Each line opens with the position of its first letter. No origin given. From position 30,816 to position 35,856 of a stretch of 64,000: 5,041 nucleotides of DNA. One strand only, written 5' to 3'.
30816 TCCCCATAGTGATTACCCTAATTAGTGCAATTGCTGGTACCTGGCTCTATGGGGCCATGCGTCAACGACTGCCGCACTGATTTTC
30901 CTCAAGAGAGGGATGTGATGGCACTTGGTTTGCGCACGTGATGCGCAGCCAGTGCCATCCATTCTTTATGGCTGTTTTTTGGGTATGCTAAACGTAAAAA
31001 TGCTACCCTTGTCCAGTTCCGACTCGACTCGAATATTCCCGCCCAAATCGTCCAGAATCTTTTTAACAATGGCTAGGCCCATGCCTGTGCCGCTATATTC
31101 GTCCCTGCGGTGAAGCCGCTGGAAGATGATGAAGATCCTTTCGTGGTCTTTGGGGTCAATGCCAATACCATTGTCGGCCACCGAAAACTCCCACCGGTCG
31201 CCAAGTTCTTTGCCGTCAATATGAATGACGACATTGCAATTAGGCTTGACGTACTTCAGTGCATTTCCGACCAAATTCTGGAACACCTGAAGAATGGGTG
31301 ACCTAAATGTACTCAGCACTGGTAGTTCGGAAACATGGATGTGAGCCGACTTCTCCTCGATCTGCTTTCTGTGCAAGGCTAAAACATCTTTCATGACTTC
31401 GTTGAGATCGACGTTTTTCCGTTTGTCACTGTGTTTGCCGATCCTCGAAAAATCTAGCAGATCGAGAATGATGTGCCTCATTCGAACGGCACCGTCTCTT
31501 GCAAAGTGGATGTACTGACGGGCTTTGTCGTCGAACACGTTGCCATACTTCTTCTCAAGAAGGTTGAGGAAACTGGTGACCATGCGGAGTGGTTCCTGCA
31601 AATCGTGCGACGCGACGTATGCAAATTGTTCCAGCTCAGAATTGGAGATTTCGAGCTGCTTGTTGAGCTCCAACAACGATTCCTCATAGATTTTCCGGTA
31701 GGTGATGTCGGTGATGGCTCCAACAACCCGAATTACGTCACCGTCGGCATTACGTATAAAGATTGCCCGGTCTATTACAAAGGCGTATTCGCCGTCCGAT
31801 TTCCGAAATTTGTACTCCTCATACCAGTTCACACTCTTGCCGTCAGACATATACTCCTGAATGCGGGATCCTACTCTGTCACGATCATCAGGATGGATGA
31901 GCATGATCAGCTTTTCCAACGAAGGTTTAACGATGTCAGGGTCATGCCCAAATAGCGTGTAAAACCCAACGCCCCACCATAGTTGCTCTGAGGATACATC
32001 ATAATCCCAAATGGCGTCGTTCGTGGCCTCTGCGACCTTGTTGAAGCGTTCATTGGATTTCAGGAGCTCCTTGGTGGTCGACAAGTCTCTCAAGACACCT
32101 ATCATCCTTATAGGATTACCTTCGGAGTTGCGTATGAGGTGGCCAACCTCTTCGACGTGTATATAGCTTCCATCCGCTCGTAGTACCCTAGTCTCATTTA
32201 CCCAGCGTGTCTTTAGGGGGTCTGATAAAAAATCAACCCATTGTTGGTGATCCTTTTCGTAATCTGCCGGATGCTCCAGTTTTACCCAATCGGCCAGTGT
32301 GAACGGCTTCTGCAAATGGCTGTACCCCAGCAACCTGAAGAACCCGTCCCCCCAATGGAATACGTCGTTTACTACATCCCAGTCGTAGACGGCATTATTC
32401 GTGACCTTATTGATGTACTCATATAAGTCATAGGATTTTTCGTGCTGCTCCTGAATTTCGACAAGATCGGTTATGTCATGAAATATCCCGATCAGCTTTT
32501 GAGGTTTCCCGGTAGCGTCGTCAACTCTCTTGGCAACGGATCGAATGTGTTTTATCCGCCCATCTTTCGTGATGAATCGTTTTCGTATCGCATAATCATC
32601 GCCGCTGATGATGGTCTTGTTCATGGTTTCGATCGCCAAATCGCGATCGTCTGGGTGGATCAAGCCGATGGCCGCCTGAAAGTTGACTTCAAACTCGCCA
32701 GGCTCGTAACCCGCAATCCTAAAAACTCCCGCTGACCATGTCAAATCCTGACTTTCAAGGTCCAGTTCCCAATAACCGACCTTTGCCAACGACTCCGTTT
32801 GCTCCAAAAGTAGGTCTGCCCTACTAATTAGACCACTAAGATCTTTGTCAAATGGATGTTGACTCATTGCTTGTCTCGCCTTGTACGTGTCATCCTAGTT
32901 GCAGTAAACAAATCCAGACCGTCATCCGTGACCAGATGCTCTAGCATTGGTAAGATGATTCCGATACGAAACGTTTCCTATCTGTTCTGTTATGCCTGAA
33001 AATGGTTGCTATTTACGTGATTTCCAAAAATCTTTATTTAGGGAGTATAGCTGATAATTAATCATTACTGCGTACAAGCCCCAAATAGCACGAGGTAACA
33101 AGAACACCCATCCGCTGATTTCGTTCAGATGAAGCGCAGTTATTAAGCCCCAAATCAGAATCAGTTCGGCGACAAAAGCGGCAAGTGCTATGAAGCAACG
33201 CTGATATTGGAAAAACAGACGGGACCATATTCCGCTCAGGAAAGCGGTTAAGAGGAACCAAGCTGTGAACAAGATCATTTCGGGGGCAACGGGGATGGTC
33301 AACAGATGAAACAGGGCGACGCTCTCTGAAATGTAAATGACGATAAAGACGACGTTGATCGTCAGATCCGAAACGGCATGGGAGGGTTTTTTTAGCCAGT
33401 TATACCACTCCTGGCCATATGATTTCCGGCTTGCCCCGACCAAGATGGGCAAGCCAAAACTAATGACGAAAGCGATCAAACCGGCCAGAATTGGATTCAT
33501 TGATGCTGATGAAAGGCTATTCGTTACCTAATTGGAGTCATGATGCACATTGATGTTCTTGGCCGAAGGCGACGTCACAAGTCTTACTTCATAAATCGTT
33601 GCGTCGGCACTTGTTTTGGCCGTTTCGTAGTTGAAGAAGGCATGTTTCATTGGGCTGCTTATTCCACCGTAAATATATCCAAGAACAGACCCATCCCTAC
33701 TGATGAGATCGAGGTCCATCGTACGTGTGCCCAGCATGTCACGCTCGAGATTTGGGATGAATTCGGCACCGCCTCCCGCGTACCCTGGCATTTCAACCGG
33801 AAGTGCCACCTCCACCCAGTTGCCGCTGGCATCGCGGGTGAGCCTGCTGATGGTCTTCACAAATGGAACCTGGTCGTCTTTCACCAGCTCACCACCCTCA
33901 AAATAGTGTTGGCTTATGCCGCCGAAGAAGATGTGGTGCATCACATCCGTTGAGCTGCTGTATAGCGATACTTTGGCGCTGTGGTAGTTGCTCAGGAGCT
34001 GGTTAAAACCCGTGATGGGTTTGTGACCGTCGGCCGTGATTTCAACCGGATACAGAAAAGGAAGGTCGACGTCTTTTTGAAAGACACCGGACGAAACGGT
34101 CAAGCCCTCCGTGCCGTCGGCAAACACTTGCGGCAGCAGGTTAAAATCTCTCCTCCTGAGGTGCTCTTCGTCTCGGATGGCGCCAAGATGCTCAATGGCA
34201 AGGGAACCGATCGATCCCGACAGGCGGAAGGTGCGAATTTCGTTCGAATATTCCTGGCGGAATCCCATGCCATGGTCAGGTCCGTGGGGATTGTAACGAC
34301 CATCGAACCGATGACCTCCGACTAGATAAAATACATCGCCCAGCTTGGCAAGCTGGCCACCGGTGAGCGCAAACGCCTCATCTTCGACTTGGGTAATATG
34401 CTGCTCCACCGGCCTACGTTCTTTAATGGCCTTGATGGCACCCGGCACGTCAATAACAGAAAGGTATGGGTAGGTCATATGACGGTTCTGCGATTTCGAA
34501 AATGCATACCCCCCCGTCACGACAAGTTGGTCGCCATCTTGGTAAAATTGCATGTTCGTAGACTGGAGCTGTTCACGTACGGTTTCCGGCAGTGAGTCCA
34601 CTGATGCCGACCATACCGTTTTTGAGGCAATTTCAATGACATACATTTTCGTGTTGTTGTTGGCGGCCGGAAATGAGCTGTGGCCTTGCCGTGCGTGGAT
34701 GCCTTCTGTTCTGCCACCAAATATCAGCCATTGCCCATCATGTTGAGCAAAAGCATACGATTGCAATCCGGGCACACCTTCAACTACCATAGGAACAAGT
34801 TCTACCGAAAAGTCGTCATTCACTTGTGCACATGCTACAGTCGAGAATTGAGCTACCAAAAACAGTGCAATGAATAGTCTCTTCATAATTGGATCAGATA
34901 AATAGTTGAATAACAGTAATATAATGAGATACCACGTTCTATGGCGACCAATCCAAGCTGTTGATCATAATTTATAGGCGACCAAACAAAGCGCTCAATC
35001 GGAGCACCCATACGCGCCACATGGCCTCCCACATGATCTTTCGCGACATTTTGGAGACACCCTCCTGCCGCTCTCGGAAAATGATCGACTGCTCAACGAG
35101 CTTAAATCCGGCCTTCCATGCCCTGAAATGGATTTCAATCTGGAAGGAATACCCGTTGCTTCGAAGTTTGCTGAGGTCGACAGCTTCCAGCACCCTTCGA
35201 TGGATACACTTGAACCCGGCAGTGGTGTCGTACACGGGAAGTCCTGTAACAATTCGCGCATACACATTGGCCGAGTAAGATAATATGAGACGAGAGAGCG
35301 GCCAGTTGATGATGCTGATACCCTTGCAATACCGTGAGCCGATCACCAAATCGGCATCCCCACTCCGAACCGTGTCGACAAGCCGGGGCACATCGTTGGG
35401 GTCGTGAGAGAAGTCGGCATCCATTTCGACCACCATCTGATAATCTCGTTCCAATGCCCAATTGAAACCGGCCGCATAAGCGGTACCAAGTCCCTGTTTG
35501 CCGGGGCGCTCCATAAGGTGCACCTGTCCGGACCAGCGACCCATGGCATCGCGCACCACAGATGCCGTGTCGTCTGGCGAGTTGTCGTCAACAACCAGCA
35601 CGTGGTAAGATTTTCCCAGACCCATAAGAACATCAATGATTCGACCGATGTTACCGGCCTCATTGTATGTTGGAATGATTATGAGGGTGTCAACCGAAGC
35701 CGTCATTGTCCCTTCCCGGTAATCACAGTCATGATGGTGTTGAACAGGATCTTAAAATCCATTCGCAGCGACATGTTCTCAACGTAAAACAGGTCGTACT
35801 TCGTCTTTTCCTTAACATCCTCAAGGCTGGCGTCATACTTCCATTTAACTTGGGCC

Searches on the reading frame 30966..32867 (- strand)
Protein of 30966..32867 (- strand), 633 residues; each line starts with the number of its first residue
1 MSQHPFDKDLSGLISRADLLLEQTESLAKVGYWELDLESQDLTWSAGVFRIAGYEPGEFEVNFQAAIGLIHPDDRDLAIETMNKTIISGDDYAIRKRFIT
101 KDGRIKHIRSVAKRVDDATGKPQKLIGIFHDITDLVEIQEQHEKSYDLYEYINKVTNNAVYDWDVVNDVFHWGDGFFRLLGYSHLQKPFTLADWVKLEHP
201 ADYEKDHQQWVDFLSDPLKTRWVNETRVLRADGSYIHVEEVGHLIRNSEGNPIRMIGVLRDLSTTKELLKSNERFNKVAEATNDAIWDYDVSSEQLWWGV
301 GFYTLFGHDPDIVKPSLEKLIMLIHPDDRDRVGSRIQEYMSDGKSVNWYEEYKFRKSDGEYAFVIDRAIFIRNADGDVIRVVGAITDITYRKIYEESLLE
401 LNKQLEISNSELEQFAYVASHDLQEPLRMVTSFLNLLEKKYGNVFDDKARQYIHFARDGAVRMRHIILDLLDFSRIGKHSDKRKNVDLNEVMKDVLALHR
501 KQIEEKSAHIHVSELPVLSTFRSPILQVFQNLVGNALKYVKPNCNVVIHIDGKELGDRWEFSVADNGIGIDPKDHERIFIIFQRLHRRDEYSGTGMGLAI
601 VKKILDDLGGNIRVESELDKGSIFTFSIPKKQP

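Call 64: search_protein_families(library=pfam, proteins=[window:30966-32867:-], max_evalue=0.0001)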
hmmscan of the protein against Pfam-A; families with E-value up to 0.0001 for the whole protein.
window:30966-32867:- (633 aa): 6 families
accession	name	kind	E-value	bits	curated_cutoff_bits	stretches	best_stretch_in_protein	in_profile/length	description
PF08447.18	PAS_3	-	9.2e-51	170.5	25.6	3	42-128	2-88/89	PAS fold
PF02518.31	HATPase_c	-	4.8e-27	95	26.4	1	524-631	5-110/111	Histidine kinase-, DNA gyrase B-, and HSP90-like ATPase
PF13426.13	PAS_9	-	4e-16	59.6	27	1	302-389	20-102/103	PAS domain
PF00989.32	PAS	-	2.3e-14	53.8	22.6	0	274-388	2-113/113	PAS fold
PF08448.16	PAS_4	-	2.1e-10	41.2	23.1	0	326-392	46-109/110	PAS fold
PF00512.31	HisKA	-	3.6e-10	40.2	26.9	1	412-477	2-64/66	His Kinase A (phospho-acceptor) domain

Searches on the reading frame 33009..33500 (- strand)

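Call 80: search_protein_families(library=pfam, proteins=[window:33009-33500:-], max_evalue=0.00001)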
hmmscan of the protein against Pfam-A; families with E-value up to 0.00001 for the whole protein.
window:33009-33500:- (163 aa): 1 family
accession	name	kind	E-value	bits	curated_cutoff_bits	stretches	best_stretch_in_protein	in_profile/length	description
PF03073.20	TspO_MBR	-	5.7e-14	52.5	24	1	14-152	5-144/145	TspO/MBR family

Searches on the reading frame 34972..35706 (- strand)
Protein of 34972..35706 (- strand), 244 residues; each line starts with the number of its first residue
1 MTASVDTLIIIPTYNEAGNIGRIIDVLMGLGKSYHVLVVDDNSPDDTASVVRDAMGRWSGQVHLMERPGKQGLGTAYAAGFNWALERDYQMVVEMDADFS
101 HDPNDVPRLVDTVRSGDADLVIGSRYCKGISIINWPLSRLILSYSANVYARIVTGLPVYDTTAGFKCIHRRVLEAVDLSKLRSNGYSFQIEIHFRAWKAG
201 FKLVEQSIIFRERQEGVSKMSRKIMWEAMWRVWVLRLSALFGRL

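Call 80: search_protein_families(library=pfam, proteins=[window:34972-35706:-], max_evalue=0.00001)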
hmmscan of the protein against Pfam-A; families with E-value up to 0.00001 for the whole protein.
window:34972-35706:- (244 aa): 2 families
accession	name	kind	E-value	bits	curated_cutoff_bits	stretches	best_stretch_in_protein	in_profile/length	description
PF00535.33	Glycos_transf_2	-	9.5e-28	97.7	23.3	1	9-175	2-166/168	Glycosyl transferase family 2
PF13641.12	Glyco_tranf_2_3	-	9.2e-06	26.3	27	0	7-203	3-201/230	Glycosyltransferase like family 2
